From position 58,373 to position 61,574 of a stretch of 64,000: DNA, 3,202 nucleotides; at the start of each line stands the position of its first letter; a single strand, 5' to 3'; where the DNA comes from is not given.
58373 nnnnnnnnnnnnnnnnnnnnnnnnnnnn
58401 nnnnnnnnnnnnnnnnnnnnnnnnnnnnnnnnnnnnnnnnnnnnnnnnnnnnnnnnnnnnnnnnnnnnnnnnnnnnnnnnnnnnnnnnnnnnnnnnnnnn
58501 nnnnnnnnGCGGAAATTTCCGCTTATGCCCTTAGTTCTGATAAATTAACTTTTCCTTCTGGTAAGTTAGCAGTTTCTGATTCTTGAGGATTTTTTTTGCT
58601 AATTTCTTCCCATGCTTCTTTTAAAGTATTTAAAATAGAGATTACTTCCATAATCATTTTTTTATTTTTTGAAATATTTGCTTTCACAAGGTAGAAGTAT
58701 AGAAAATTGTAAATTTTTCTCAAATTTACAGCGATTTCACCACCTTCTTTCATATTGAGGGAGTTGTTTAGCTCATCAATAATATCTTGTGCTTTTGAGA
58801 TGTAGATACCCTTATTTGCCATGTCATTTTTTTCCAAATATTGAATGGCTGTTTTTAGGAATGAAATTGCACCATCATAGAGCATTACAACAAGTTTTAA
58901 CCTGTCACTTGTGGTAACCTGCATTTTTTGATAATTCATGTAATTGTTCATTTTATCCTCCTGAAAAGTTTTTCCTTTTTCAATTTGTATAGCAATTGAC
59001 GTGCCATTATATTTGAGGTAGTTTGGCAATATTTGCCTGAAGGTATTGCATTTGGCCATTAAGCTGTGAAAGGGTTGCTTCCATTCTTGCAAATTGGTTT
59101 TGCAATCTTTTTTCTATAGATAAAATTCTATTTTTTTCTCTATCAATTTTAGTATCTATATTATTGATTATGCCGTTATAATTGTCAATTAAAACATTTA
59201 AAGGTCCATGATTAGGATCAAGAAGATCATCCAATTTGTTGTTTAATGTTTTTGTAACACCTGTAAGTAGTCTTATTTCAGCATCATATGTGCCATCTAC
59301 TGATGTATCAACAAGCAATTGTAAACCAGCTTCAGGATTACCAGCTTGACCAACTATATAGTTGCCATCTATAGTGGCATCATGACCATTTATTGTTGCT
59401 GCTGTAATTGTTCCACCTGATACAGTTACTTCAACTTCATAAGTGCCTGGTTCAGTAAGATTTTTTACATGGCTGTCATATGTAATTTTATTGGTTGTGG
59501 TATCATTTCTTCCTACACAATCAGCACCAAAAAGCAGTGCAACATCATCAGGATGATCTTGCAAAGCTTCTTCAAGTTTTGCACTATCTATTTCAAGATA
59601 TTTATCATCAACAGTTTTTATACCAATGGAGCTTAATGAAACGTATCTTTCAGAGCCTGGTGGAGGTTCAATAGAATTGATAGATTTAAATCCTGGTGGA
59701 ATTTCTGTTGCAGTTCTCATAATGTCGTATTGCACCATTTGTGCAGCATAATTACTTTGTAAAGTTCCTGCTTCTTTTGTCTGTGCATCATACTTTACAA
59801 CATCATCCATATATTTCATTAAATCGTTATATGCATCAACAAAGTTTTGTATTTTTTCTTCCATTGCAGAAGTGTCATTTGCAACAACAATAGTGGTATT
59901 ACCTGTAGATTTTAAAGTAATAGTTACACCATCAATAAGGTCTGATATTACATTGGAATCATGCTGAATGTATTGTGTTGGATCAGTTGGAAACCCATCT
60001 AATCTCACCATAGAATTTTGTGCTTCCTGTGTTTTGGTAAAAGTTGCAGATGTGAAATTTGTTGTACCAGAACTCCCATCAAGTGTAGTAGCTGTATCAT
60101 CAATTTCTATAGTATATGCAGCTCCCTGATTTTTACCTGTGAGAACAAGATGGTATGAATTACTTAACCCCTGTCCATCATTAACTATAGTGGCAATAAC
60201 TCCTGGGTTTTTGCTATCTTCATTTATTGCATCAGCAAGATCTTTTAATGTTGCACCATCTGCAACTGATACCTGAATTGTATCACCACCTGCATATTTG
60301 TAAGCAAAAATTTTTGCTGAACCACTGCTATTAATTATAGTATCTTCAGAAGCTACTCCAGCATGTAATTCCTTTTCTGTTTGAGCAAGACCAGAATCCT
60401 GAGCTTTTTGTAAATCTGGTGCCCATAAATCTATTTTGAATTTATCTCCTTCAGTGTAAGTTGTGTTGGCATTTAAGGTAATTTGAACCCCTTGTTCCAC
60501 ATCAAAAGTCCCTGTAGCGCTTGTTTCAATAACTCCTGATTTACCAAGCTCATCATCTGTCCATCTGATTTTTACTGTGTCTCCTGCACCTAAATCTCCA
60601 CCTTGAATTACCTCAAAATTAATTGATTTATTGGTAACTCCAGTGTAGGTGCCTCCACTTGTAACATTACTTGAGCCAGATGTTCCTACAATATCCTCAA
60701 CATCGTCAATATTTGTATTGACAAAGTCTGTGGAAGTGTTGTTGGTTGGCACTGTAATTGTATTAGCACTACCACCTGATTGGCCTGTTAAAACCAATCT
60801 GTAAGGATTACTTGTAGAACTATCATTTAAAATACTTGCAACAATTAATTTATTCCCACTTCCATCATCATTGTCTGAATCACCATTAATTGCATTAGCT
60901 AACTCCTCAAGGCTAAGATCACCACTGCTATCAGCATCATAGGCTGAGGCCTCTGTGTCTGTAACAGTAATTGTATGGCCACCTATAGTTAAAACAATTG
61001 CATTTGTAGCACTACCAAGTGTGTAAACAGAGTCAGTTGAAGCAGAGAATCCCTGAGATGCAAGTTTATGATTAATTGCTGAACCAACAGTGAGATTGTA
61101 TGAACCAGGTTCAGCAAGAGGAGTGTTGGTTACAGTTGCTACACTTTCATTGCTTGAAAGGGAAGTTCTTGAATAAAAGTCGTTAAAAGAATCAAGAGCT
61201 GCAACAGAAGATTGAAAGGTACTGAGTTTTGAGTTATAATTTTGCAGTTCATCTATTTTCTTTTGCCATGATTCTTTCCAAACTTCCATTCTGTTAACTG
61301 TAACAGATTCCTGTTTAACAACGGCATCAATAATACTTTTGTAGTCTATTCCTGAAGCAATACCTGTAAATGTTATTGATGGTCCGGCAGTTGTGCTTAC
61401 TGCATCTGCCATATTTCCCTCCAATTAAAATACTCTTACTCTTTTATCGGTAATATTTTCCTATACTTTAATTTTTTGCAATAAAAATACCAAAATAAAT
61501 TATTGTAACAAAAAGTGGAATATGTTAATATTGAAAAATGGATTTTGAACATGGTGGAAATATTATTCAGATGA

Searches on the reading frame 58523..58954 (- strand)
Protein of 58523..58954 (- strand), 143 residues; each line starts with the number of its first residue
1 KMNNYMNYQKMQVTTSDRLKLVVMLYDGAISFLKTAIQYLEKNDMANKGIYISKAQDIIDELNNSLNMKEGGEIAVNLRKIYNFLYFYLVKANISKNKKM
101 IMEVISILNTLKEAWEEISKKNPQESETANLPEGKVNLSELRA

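Call 3: search_protein_families(library=pfam, proteins=[window:58523-58954:-], max_evalue=1)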
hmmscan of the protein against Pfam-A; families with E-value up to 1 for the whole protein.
window:58523-58954:- (143 aa): 6 families
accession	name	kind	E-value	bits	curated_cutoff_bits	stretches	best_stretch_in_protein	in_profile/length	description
PF02561.19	FliS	-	1e-38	132.6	26.7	1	6-118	2-114/115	Flagellar protein FliS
PF16271.10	DUF4924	-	0.0027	18.1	30.3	1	51-117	105-172/179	Domain of unknown function (DUF4924)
PF17403.7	Nrap_D2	-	0.016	15.5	33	0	31-57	58-84/151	Nrap protein PAP/OAS-like domain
PF07798.16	CCDC90-like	-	0.021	15.1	33.5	1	6-80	35-114/175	Coiled-coil domain-containing protein 90-like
PF25058.1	ARM_TT21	-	0.026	14.9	27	1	84-124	6-46/155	Tetratricopeptide repeat protein 21 ARM repeat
PF08631.16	SPO22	-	0.034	14.1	27.5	1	10-110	23-113/274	Meiosis protein SPO22/ZIP4 like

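Call 4: search_protein_families(library=ncbifam, proteins=[window:58523-58954:-], max_evalue=1)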
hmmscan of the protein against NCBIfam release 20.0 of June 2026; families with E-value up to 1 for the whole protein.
window:58523-58954:- (143 aa): 3 families
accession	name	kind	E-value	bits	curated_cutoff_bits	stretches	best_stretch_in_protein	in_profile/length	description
TIGR00208.1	fliS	equivalog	2.3e-29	102.1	53.75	1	3-120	5-122/124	flagellar export chaperone FliS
NF052593.1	NPN_racem_MAR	equivalog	0.014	14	500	1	53-139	331-413/415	nickel-dependent malate racemase, LarAH6 family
NF045650.1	CD1247_Nterm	equivalog_domain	0.056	14.1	30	1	95-121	21-47/70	CD1247 N-terminal domain-containing protein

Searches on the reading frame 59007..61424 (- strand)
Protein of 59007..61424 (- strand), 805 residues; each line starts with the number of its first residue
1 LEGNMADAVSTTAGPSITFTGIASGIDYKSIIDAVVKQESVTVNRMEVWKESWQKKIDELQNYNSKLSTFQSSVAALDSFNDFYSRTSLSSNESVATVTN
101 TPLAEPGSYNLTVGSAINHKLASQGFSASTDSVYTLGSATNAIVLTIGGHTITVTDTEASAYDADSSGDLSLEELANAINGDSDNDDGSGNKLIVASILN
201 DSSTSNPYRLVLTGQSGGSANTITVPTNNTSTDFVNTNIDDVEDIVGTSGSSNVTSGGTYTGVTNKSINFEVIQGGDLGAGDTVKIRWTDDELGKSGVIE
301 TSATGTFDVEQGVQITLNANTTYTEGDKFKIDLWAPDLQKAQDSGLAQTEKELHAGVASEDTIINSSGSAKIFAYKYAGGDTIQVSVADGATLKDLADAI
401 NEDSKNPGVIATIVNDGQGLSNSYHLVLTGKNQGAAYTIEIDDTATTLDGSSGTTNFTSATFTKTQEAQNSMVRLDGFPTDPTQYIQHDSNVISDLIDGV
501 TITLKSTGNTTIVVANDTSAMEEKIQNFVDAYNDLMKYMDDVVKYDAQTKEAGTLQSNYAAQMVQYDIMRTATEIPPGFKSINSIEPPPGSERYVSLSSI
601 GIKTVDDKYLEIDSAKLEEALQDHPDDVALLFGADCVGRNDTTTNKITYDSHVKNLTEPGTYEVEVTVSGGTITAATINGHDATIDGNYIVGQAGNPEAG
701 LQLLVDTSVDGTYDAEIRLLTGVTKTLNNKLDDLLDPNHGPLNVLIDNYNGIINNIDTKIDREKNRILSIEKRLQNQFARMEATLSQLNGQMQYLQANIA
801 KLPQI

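Call 3: search_protein_families(library=pfam, proteins=[window:59007-61424:-], max_evalue=1)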
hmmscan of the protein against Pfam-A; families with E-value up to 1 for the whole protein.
window:59007-61424:- (805 aa): 9 families
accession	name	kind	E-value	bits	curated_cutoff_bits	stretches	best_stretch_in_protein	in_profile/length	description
PF07195.17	FliD_C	-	1e-37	130.3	25.4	1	468-789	1-235/236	Flagellar hook-associated protein 2 C-terminus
PF02465.23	FliD_N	-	5.1e-19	69.1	24.8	1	24-114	1-91/97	Flagellar hook-associated protein 2 N-terminus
PF07196.18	Flagellin_IN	-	8e-08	32.8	22.7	2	378-431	7-54/55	Flagellin hook IN motif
PF21403.4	OTU1_UBXL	-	0.036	15.1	22.7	0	376-404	6-33/49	OTU1, UBXL domain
PF25600.1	TRIM_CC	-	0.041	14.2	30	0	31-99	47-115/142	TRIM protein coiled-coil region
PF14931.11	IFT20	-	0.049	14.3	27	0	744-794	40-90/119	Intraflagellar transport complex B, subunit 20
PF15397.11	DUF4618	-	0.049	13.5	34.9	1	719-802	17-100/258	Domain of unknown function (DUF4618)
PF04508.17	Pox_A_type_inc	-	0.57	10.6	21.4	0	760-774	3-17/23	Viral A-type inclusion protein repeat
PF04513.17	Baculo_PEP_C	-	0.63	10.5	38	0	725-800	30-102/140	Baculovirus polyhedron envelope protein, PEP, C terminus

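Call 4: search_protein_families(library=ncbifam, proteins=[window:59007-61424:-], max_evalue=1)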
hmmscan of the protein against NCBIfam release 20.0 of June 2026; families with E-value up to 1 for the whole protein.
window:59007-61424:- (805 aa): 13 families
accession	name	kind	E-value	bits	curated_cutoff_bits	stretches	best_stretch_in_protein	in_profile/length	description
NF005955.1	PRK08032.1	equivalog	3.7e-44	151.5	387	3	355-636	111-383/465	flagellar filament capping protein FliD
NF009400.1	PRK12765.1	equivalog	5.3e-37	127.6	448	2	356-797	117-588/596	flagellar filament capping protein FliD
NF005188.0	PRK06664.1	equivalog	5.9e-34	117.4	469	3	464-636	386-570/661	flagellar hook-associated protein FliD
NF005833.0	PRK07737.1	equivalog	2.8e-25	89.4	444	4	381-544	138-296/501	flagellar hook-associated protein 2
NF006435.1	PRK08724.1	equivalog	2.2e-15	56.5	580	3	460-634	429-592/672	flagellar filament capping protein FliD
NF006282.1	PRK08453.1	equivalog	8.1e-14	51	500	1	486-633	445-584/673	flagellar filament capping protein FliD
NF047515.1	SpiroCoCo_C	equivalog_domain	0.0019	17.4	125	1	746-802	147-199/313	SpiroCoCo family coiled-coil protein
NF047516.1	LA_3659_fam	equivalog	0.0062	16.1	36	1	27-78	51-102/221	LA_3659 family protein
NF047514.1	SpiroCoCo_N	equivalog_domain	0.0062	16.1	75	1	27-78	51-102/221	SpiroCoCo family coiled-coil protein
NF041918.1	SAMP1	equivalog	0.023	15.2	60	1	376-434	11-67/91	ubiquitin-like small modifier protein 1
TIGR03769.1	P_ac_wall_RPT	domain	0.11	13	30.9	0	657-672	10-29/41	TIGR03769 domain-containing protein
NF049873.2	cytotoxin_MakE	exception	0.16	10.9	360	1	727-801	108-181/352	alpha-pore-forming cytotoxin subunit MakE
NF052682.1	morpho_FcmC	equivalog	0.21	11.9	90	0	753-801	62-114/159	filament morphology membrane protein FcmC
